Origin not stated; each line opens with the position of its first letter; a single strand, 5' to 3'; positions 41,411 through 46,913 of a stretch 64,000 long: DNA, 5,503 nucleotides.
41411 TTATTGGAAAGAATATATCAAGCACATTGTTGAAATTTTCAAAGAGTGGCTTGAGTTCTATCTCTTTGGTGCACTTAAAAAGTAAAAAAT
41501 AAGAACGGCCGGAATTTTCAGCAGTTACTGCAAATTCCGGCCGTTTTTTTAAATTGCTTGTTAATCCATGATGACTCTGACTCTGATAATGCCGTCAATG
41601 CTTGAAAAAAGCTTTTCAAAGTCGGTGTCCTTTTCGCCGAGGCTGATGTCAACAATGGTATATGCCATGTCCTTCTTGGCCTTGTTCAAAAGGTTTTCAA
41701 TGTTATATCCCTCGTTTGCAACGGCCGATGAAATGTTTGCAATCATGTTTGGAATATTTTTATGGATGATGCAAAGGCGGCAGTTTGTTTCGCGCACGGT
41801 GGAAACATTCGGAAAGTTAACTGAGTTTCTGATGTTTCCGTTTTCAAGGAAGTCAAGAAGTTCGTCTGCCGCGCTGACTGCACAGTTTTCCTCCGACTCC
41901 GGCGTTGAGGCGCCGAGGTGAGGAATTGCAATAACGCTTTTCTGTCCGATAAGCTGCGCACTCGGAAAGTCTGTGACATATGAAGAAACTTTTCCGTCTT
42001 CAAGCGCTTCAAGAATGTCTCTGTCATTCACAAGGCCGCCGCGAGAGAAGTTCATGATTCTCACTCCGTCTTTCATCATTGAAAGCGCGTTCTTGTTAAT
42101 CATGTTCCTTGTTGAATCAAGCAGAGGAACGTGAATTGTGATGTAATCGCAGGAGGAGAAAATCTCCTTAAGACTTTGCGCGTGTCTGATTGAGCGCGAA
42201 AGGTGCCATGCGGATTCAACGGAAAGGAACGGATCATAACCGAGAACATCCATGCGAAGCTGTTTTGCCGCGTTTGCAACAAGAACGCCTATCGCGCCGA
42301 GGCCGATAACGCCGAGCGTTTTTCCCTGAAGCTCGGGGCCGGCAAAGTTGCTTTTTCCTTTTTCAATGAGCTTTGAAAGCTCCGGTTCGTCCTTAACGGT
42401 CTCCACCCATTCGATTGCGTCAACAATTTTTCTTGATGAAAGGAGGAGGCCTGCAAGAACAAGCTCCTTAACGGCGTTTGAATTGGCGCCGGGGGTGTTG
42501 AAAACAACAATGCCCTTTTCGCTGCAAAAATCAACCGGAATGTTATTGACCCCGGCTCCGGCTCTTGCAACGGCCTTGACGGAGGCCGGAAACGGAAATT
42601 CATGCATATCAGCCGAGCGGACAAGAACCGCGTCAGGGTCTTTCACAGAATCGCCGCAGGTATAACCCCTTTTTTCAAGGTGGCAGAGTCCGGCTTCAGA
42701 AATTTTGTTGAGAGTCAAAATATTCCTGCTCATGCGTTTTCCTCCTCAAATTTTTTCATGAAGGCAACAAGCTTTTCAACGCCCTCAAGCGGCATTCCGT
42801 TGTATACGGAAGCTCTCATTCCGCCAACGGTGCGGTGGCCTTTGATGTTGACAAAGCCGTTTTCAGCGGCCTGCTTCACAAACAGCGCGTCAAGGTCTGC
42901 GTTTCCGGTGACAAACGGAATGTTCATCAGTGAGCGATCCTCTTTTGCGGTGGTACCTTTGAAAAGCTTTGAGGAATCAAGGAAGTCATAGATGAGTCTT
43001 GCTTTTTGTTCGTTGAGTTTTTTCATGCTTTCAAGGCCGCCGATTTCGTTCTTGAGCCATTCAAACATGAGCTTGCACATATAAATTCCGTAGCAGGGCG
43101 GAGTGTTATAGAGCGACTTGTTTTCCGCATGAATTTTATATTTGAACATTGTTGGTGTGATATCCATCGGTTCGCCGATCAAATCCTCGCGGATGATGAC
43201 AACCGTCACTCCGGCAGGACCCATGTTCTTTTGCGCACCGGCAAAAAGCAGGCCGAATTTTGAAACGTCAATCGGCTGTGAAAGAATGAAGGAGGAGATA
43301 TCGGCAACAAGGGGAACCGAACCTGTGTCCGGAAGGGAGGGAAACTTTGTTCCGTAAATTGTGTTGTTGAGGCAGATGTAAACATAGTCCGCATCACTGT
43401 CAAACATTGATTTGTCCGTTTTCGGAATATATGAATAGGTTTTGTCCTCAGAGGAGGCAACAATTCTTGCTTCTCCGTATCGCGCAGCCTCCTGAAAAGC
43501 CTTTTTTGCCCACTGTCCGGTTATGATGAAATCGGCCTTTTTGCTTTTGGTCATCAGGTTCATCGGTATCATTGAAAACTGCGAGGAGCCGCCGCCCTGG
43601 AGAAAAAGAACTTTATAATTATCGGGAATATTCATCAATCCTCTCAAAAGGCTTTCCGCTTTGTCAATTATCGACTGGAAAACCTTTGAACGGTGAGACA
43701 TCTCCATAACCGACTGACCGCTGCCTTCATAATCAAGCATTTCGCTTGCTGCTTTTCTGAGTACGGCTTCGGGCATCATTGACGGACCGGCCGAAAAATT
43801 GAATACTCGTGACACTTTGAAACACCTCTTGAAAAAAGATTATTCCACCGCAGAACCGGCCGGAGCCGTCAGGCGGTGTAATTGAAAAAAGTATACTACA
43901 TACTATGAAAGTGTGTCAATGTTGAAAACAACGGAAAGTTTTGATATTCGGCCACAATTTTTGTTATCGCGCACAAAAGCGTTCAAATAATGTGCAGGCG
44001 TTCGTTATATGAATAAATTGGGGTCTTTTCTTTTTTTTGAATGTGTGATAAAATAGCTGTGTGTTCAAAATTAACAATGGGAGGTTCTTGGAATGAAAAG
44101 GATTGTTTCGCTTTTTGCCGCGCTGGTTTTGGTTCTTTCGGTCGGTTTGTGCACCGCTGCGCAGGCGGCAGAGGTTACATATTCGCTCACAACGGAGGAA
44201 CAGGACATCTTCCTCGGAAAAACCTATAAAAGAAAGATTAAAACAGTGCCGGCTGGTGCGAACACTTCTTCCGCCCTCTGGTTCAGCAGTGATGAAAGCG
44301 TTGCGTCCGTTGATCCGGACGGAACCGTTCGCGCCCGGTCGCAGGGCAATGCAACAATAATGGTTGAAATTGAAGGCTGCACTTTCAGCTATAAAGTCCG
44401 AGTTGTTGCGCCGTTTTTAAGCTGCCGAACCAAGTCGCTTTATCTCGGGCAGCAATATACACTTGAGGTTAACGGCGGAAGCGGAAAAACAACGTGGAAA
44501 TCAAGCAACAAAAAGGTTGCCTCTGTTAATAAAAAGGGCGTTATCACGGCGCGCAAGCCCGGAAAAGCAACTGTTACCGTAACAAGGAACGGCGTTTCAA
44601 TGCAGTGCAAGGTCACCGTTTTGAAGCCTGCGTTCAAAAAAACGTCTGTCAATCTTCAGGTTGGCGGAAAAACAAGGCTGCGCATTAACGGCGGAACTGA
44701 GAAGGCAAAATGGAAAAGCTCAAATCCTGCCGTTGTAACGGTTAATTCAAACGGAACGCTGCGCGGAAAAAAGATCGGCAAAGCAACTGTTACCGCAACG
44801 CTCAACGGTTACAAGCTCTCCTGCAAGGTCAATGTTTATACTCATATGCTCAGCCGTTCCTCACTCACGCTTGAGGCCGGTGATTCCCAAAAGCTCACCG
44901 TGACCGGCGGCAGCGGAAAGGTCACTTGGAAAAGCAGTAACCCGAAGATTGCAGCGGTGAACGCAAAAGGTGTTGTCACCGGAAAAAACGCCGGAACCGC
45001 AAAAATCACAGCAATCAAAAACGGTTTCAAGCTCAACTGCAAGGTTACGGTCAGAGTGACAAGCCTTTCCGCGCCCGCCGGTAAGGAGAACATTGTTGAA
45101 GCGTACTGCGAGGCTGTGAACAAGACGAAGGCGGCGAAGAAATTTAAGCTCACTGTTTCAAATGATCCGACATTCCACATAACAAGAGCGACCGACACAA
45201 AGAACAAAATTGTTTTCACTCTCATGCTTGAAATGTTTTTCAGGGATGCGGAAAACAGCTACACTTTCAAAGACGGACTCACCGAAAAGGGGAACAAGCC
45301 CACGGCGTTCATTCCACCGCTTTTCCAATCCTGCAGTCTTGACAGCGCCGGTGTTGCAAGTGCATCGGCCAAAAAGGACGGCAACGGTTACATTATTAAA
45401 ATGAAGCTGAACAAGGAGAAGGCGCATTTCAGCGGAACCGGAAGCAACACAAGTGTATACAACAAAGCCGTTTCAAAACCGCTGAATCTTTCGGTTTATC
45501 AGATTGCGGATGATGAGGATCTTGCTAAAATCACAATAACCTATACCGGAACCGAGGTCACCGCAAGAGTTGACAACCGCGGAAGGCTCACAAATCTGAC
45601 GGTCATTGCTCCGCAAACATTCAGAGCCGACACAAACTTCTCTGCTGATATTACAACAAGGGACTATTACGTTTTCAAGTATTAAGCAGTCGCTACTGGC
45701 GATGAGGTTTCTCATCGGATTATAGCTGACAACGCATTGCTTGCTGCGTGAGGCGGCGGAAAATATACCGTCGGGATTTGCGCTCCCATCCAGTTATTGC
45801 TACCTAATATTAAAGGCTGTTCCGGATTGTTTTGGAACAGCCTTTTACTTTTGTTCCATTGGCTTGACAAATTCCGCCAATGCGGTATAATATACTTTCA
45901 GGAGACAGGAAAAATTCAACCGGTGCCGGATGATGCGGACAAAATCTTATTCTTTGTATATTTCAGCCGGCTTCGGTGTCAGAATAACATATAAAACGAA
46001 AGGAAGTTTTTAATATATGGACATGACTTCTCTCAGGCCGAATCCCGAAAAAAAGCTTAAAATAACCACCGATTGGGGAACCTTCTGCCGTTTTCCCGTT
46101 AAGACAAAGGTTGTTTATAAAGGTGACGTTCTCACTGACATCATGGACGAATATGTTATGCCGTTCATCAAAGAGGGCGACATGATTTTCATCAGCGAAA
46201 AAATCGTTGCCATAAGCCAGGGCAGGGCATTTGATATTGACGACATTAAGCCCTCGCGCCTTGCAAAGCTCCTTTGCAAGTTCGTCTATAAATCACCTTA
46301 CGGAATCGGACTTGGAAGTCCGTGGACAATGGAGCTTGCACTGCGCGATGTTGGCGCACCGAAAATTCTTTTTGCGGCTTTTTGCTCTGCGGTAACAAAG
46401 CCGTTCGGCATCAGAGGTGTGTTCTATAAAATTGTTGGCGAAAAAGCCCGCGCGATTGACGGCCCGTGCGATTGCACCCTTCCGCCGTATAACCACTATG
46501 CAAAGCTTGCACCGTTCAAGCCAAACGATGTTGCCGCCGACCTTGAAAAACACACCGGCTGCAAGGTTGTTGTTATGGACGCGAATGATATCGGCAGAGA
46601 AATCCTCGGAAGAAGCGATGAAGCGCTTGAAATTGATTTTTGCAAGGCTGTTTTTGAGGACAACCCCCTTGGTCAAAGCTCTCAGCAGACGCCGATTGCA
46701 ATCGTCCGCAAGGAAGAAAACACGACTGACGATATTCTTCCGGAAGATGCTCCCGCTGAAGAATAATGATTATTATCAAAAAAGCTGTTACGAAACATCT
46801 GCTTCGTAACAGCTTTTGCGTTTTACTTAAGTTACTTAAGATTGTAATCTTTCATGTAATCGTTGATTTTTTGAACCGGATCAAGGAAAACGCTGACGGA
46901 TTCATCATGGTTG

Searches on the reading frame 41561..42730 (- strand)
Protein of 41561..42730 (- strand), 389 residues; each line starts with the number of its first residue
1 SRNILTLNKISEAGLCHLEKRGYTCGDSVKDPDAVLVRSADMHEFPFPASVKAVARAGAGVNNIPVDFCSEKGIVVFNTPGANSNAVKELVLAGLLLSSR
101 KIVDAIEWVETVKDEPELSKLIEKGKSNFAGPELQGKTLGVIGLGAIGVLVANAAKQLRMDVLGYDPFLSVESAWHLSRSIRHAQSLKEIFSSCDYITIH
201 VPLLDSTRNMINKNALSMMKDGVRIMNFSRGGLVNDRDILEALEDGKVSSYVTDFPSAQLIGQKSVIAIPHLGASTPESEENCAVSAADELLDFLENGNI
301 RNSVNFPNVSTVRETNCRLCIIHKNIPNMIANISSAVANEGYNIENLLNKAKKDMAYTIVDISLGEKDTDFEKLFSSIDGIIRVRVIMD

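Call 15: search_protein_families(library=pfam, proteins=[window:41561-42730:-], max_evalue=0.001)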
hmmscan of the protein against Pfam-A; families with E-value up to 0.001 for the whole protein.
window:41561-42730:- (389 aa): 4 families
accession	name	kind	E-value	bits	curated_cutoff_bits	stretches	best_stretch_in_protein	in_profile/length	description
PF02826.25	2-Hacid_dh_C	-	2.3e-38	131.8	25.1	1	99-273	8-178/178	D-isomer specific 2-hydroxyacid dehydrogenase, NAD binding domain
PF00389.36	2-Hacid_dh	-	2.3e-19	69.8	24.6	1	26-305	34-134/134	D-isomer specific 2-hydroxyacid dehydrogenase, catalytic domain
PF03446.21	NAD_binding_2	-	1.6e-05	25.4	21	1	139-244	2-108/161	NAD binding domain of 6-phosphogluconate dehydrogenase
PF22629.2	ACT_AHAS_ss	-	0.00036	21.1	27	1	319-384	1-65/67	AHAS small subunit-like ACT domain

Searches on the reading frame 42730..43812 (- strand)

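Call 15: search_protein_families(library=pfam, proteins=[window:42730-43812:-], max_evalue=0.001)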
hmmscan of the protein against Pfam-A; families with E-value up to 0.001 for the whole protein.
window:42730-43812:- (360 aa): 1 family
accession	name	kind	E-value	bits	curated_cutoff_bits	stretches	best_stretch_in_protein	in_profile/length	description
PF00266.25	Aminotran_5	-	1.8e-48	165.9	21.5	1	3-348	1-371/371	Aminotransferase class-V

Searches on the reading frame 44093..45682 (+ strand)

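Call 65: search_protein_families(library=pfam, proteins=[window:44093-45682:+], max_evalue=0.001)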
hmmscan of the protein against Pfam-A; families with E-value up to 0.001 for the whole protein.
window:44093-45682:+ (530 aa): 7 families
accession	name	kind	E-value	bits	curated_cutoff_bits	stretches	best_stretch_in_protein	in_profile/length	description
PF02368.24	Big_2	-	2.8e-38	130.2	22.8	4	253-316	7-77/79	Bacterial Ig-like domain (group 2)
PF25354.1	Ig_NUP210_16th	-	3.8e-12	46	27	0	57-99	26-69/72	NUP210-like, Ig-like domain 16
PF23486.1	Ig_TMEM132_5th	-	4e-08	33.9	28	0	95-165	41-118/137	TMEM132 fifth domain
PF22359.2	Big-like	-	4.3e-08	33.7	27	1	276-307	2-33/48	Bacterial Ig-like domain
PF21461.3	HL_N-beta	-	1.9e-07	31.2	27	0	134-168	15-48/57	Hyaluronate lyase, N-terminal beta-sheet domain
PF20578.4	aBig_2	-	1.5e-06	28.3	27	0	268-303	27-61/89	Atrophied bacterial Ig domain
PF22963.3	Ig_NUP210_3rd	-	0.00078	20.1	27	0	120-172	39-91/105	NUP210 Ig-like domain 3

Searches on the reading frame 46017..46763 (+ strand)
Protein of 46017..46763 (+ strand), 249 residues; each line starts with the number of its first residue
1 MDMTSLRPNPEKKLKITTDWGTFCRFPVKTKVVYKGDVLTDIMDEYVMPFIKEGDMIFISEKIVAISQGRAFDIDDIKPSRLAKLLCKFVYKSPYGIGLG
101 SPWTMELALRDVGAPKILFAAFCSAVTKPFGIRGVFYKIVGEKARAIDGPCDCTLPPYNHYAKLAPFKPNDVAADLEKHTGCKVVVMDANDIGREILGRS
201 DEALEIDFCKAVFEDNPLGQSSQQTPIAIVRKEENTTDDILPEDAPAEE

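Call 65: search_protein_families(library=pfam, proteins=[window:46017-46763:+], max_evalue=0.001)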
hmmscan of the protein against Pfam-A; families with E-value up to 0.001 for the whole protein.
window:46017-46763:+ (249 aa): 1 family
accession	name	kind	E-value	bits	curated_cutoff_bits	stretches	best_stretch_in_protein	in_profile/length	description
PF01996.21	F420_ligase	-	1.3e-10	41.6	25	1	28-94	2-71/218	F420-0:Gamma-glutamyl ligase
